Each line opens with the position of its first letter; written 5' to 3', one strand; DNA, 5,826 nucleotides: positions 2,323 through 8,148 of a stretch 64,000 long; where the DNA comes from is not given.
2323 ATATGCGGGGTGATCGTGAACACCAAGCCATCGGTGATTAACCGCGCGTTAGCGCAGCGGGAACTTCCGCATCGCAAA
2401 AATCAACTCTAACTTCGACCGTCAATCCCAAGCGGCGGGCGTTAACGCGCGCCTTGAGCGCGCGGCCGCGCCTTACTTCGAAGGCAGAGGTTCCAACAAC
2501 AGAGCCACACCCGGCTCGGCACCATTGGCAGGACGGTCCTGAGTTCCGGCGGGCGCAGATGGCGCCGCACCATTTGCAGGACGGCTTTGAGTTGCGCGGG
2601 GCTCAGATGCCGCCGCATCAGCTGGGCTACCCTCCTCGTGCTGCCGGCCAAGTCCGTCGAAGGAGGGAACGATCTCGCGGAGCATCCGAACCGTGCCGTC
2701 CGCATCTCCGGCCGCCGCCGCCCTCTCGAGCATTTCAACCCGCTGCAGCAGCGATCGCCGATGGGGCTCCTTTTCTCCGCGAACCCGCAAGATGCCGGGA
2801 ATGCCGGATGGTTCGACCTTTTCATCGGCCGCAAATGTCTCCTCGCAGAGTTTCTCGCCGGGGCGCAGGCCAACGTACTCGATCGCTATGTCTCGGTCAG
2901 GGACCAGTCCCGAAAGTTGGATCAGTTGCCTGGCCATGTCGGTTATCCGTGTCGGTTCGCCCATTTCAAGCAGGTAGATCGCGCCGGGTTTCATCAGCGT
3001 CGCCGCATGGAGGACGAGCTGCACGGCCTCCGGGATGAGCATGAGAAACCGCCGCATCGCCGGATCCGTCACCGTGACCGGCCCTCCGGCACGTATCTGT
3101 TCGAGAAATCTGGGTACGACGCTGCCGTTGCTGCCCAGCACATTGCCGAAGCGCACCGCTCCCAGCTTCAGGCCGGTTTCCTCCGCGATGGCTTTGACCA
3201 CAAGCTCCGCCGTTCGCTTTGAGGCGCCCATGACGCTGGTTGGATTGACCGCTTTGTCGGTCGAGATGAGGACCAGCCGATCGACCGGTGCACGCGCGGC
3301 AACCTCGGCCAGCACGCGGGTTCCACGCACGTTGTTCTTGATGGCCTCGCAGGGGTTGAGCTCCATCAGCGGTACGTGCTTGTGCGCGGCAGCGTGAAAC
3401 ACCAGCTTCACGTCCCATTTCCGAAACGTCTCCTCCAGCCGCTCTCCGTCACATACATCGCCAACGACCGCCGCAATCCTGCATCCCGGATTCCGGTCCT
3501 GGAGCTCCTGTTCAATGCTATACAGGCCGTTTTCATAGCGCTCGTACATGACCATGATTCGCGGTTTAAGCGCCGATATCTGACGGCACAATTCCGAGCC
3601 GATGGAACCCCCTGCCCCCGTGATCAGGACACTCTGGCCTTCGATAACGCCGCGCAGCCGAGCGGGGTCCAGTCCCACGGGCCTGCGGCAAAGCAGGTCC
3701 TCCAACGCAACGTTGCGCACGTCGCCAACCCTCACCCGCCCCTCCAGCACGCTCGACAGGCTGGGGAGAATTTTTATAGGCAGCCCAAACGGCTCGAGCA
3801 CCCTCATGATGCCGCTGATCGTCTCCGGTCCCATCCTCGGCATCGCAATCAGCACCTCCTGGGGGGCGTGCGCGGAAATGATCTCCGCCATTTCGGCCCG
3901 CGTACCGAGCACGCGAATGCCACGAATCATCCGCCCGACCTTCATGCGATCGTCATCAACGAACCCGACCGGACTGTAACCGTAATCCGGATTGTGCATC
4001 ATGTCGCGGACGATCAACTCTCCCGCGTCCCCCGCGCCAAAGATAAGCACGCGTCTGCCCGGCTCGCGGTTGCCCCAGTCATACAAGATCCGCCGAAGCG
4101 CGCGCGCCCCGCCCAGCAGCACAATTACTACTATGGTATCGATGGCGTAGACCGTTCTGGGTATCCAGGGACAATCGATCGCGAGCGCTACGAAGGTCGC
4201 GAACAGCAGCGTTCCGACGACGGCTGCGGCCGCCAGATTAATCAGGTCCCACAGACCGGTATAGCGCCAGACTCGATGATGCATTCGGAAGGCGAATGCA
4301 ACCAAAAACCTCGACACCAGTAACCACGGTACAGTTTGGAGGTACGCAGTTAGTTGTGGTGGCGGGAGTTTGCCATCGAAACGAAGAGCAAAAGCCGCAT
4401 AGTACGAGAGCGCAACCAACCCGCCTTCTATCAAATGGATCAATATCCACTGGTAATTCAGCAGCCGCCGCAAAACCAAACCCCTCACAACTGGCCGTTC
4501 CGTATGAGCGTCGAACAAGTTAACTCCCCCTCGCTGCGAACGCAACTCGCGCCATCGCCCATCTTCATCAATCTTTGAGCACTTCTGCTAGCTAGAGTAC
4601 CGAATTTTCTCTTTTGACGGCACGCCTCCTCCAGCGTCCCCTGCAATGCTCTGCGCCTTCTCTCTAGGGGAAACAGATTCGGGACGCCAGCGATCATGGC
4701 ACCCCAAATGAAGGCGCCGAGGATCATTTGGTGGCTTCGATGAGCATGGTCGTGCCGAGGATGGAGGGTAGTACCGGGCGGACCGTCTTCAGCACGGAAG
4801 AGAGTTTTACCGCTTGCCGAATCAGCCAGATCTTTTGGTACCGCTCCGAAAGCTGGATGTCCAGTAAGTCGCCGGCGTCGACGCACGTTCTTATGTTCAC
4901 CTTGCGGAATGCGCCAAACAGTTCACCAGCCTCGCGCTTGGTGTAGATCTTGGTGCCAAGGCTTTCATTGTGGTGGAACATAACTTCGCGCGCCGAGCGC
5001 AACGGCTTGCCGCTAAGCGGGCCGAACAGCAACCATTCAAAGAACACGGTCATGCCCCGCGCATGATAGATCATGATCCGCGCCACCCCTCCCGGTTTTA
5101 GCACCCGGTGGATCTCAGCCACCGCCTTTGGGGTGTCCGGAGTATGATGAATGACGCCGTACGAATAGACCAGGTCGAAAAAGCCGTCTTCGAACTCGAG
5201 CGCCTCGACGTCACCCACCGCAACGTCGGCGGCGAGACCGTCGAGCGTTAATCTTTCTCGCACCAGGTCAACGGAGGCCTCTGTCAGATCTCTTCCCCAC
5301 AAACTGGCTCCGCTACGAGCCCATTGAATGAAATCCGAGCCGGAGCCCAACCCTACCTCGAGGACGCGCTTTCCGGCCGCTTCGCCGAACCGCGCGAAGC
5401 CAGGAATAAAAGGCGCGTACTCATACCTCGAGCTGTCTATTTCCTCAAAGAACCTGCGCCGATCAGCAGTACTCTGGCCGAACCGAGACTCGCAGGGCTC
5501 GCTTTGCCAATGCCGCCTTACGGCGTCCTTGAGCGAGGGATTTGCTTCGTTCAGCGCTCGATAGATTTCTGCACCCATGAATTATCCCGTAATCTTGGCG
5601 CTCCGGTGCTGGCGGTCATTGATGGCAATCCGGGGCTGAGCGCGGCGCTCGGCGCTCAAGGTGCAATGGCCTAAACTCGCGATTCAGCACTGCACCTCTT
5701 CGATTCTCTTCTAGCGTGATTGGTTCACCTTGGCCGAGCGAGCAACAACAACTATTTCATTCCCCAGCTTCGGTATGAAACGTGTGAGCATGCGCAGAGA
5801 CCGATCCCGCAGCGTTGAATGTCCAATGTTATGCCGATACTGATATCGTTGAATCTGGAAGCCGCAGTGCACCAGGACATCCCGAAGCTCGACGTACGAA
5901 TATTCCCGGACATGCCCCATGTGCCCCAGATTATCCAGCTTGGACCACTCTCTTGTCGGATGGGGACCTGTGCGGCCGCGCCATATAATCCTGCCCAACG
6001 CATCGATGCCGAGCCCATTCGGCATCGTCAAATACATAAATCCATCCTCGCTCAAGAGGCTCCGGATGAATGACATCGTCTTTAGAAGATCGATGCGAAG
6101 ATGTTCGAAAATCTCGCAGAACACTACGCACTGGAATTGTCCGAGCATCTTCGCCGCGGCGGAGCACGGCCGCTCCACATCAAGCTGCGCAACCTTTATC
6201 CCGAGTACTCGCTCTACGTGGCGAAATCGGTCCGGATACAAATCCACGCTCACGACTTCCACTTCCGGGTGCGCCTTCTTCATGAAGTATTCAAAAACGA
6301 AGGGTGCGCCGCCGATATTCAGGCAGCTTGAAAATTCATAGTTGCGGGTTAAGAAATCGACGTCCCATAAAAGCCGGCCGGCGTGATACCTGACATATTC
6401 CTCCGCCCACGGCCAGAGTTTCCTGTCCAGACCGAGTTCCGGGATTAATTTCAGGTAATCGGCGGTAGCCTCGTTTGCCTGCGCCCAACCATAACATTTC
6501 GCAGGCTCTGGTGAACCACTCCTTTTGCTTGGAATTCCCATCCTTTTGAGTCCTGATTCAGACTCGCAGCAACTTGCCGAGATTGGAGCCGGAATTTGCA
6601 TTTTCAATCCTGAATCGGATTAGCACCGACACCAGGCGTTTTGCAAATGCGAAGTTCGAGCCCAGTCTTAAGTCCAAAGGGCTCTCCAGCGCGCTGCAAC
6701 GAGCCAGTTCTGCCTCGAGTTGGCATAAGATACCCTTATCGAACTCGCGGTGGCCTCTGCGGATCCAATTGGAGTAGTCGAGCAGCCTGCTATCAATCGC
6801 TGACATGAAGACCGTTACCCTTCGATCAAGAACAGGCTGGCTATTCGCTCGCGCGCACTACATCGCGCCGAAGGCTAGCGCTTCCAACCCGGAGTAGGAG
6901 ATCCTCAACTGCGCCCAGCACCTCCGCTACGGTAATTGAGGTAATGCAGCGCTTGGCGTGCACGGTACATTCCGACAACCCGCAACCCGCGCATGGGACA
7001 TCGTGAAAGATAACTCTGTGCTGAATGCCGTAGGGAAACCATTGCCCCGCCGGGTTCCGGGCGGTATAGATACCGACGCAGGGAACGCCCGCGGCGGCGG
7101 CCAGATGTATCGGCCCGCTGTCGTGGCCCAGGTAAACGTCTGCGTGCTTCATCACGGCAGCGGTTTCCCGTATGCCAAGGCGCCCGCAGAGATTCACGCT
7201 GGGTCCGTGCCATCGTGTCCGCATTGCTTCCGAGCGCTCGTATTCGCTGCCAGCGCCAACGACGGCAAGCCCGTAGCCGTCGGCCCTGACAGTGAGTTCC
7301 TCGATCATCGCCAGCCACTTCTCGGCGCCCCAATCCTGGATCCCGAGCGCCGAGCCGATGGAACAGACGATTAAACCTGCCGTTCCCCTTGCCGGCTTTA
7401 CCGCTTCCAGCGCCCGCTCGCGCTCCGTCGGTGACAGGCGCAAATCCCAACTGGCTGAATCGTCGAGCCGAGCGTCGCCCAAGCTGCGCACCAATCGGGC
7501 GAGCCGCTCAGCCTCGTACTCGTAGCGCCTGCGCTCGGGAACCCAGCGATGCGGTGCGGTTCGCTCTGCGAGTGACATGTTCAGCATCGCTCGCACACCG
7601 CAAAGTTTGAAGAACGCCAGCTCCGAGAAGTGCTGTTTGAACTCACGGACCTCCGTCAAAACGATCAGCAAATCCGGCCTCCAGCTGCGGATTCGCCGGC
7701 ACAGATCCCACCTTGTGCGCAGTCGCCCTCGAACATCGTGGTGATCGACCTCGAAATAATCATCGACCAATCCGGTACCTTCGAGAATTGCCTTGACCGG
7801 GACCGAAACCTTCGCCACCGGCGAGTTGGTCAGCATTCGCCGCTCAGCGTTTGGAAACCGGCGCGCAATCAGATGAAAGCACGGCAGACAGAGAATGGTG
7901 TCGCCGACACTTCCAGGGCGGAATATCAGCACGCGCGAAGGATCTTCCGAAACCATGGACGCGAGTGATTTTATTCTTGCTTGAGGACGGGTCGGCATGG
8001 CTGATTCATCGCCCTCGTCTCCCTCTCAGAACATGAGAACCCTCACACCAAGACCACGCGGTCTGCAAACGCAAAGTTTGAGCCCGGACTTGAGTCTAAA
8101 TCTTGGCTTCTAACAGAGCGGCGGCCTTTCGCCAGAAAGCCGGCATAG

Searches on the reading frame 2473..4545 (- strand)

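Call 13: search_protein_families(library=pfam, proteins=[window:2473-4545:-], max_evalue=0.00001)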
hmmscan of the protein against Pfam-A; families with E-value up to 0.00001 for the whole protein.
window:2473-4545:- (690 aa): 7 families
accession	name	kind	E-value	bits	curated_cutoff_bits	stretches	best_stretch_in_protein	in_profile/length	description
PF02719.21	Polysacc_synt_2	-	2e-107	359.2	20.2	1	306-588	1-291/293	Polysaccharide biosynthesis protein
PF01370.27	Epimerase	-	1.3e-25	90.7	20.9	1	306-517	1-227/240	NAD dependent epimerase/dehydratase family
PF16363.11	GDP_Man_Dehyd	-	6.5e-15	55.9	27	1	307-471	1-185/332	GDP-mannose 4,6 dehydratase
PF04321.23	RmlD_sub_bind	-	1.3e-13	51.1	27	1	305-492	2-175/287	RmlD substrate binding domain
PF13727.12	CoA_binding_3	-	2.7e-10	41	25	1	96-259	12-173/175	CoA-binding domain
PF01073.25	3Beta_HSD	-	3.3e-09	36.6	22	1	307-437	1-124/280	3-beta hydroxysteroid dehydrogenase/isomerase family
PF08659.16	KR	-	1.7e-06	28.5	22.6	1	305-429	2-136/180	KR domain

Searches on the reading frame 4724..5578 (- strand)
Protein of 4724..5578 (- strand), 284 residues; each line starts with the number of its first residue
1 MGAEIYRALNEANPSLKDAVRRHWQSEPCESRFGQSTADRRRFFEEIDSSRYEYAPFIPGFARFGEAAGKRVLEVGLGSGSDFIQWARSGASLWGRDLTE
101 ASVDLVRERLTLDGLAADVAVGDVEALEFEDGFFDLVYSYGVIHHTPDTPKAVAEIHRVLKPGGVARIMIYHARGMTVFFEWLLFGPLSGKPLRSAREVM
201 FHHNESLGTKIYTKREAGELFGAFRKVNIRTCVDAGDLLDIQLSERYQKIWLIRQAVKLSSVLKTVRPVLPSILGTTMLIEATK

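Call 13: search_protein_families(library=pfam, proteins=[window:4724-5578:-], max_evalue=0.00001)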
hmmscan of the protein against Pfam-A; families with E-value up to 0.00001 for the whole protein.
window:4724-5578:- (284 aa): 6 families
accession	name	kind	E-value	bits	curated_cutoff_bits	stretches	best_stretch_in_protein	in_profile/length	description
PF08241.18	Methyltransf_11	-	4.6e-23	82.1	21.2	1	73-166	1-93/95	Methyltransferase domain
PF13649.12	Methyltransf_25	-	6.6e-21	75.2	27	1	72-164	1-97/97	Methyltransferase domain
PF13847.12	Methyltransf_31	-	6.9e-15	55.4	27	1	68-167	3-108/145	Methyltransferase domain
PF08242.18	Methyltransf_12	-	3.1e-13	50.7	30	1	73-165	1-97/98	Methyltransferase domain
PF13489.12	Methyltransf_23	-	4.4e-13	49.7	27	1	60-191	12-124/164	Methyltransferase domain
PF01209.24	Ubie_methyltran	-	9.3e-09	35.4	20.1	1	66-168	45-151/233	ubiE/COQ5 methyltransferase family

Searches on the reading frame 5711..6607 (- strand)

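Call 13: search_protein_families(library=pfam, proteins=[window:5711-6607:-], max_evalue=0.00001)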
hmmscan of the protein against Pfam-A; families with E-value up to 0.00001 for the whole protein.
window:5711-6607:- (298 aa): 1 family
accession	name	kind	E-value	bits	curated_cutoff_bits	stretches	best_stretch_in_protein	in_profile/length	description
PF13489.12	Methyltransf_23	-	2.4e-08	34.3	27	1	86-252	17-161/164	Methyltransferase domain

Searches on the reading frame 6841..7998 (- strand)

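Call 13: search_protein_families(library=pfam, proteins=[window:6841-7998:-], max_evalue=0.00001)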
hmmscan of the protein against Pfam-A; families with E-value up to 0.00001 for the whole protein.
window:6841-7998:- (385 aa): 1 family
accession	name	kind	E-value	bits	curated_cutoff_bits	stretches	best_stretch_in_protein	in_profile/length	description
PF01075.23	Glyco_transf_9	-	1.6e-20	73.9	22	1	144-344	41-241/247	Glycosyltransferase family 9 (heptosyltransferase)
